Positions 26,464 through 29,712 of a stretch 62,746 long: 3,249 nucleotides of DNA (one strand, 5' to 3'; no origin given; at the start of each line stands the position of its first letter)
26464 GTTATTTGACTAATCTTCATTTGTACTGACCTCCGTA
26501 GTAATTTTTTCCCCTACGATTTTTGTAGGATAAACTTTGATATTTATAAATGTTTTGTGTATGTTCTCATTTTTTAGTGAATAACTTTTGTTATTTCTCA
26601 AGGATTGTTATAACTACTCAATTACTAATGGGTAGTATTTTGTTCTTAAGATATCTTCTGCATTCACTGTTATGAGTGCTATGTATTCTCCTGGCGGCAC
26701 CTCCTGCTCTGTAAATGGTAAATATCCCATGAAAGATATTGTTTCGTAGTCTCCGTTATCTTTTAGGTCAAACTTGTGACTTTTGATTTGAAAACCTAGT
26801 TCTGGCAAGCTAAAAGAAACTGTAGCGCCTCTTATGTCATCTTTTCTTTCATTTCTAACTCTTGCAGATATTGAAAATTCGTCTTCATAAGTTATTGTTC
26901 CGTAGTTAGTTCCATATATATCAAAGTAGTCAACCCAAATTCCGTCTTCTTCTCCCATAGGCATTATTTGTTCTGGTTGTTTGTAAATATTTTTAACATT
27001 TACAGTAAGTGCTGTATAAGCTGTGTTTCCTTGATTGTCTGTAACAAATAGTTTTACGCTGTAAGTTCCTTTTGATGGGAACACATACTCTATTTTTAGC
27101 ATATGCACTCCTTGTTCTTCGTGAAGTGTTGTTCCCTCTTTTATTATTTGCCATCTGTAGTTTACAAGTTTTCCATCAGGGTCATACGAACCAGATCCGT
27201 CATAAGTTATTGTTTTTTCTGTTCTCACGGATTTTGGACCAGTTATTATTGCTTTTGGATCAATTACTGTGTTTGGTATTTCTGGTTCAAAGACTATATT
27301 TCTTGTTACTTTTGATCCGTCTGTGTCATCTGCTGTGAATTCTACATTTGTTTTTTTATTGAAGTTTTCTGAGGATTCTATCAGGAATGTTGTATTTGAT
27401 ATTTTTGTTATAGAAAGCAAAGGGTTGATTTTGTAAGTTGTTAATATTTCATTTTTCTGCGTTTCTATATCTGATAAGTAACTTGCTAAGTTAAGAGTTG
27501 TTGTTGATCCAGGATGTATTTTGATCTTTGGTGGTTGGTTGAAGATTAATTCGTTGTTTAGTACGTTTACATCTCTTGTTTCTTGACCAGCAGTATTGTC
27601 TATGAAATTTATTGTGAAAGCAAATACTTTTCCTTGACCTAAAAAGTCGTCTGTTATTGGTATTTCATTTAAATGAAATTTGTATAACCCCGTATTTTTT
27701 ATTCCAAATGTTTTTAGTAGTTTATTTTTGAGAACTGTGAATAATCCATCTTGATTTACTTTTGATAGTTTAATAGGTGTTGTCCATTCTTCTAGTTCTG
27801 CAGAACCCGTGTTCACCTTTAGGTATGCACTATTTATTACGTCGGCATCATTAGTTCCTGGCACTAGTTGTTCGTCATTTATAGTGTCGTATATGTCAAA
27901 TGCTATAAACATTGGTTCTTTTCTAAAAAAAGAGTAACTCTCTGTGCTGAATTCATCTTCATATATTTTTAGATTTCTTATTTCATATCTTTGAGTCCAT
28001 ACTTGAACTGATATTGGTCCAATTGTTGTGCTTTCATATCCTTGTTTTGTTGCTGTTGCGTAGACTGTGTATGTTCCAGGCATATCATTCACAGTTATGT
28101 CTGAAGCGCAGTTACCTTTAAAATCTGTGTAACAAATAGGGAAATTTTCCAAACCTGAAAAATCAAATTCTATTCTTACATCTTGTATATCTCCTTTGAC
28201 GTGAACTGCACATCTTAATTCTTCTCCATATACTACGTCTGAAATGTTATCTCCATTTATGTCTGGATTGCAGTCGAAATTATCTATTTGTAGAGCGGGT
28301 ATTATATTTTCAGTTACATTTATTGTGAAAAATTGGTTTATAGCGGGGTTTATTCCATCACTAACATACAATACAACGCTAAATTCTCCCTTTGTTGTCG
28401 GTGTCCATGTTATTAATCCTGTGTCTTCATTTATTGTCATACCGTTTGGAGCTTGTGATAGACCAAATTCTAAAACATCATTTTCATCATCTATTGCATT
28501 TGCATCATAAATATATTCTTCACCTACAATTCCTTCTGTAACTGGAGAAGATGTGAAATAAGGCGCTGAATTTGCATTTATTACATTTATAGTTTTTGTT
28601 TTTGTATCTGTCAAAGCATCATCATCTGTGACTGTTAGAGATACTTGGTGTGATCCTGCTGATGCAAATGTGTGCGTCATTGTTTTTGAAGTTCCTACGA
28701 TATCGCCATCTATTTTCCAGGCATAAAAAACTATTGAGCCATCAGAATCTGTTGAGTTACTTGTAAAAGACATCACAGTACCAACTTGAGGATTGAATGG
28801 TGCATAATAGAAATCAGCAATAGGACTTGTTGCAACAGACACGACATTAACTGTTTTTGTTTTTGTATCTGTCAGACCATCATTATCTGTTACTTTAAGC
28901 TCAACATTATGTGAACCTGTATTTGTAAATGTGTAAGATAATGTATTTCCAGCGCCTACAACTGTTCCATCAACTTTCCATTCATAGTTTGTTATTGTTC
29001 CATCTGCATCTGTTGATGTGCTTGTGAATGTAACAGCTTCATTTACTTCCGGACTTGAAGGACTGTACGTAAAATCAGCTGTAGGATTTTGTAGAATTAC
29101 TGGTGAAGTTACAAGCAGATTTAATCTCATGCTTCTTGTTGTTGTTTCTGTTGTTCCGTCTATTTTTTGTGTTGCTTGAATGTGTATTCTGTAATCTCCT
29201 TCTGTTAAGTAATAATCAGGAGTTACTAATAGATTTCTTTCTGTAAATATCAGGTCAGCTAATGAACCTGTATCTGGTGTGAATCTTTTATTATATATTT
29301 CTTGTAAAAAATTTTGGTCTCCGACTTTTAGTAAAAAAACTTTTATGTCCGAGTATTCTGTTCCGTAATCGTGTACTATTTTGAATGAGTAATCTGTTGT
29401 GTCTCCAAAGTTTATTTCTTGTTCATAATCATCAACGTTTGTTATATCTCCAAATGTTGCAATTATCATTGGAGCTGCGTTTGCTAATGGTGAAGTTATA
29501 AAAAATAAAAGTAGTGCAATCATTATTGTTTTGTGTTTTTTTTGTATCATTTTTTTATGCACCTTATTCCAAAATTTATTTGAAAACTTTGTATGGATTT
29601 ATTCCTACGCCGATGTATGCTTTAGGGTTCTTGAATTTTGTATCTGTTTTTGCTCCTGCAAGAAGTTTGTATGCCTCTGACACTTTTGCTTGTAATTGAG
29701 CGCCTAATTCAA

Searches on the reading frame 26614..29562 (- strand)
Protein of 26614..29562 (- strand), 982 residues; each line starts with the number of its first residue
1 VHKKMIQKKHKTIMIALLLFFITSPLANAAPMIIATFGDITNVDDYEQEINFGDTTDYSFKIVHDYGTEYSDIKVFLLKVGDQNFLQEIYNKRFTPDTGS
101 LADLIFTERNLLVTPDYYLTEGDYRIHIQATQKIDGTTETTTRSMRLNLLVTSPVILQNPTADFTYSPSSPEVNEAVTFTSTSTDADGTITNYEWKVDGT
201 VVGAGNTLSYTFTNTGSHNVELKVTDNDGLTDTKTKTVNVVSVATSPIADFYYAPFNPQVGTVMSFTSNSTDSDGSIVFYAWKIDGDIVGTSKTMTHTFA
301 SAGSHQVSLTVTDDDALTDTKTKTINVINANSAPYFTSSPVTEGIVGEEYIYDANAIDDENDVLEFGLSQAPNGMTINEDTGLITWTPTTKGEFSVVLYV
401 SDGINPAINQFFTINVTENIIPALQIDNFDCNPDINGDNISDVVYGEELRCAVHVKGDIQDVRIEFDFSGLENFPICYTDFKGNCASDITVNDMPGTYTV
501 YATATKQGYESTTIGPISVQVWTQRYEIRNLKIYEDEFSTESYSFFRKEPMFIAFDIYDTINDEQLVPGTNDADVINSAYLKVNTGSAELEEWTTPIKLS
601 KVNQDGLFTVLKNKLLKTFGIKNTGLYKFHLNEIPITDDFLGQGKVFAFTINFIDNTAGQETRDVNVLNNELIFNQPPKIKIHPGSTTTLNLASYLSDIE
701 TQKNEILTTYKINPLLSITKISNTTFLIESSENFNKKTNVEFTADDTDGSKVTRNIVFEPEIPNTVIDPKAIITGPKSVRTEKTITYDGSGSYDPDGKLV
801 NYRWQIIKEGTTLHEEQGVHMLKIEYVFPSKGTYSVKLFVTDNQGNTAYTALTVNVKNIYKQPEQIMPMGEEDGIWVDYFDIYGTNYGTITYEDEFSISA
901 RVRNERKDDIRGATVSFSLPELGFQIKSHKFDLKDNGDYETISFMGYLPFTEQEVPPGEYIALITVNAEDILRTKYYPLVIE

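Call 16: search_protein_families(library=pfam, proteins=[window:26614-29562:-], max_evalue=0.00001)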
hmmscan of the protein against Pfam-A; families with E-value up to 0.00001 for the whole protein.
window:26614-29562:- (982 aa): 7 families
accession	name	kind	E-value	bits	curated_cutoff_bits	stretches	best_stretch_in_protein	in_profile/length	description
PF18911.6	PKD_4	-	1.7e-31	108.5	27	3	159-240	3-85/85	PKD domain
PF00801.26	PKD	-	3.8e-28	97.7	23.5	3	261-324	14-78/80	PKD domain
PF22352.2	K319L-like_PKD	-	2.5e-16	59.9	27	1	779-856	7-84/84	K319L-like, PKD domain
PF16820.11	PKD_3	-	5e-11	42.7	26.3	0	269-311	26-66/68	PKD-like domain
PF05345.18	He_PIG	-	1.6e-09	38.5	24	1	336-417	4-96/96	Putative Ig domain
PF17963.7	Big_9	-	3.7e-09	37.8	23.6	0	347-403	16-77/89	Bacterial Ig domain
PF07495.19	Y_Y_Y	-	1.4e-08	34.9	26.6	0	797-856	5-62/65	Y_Y_Y domain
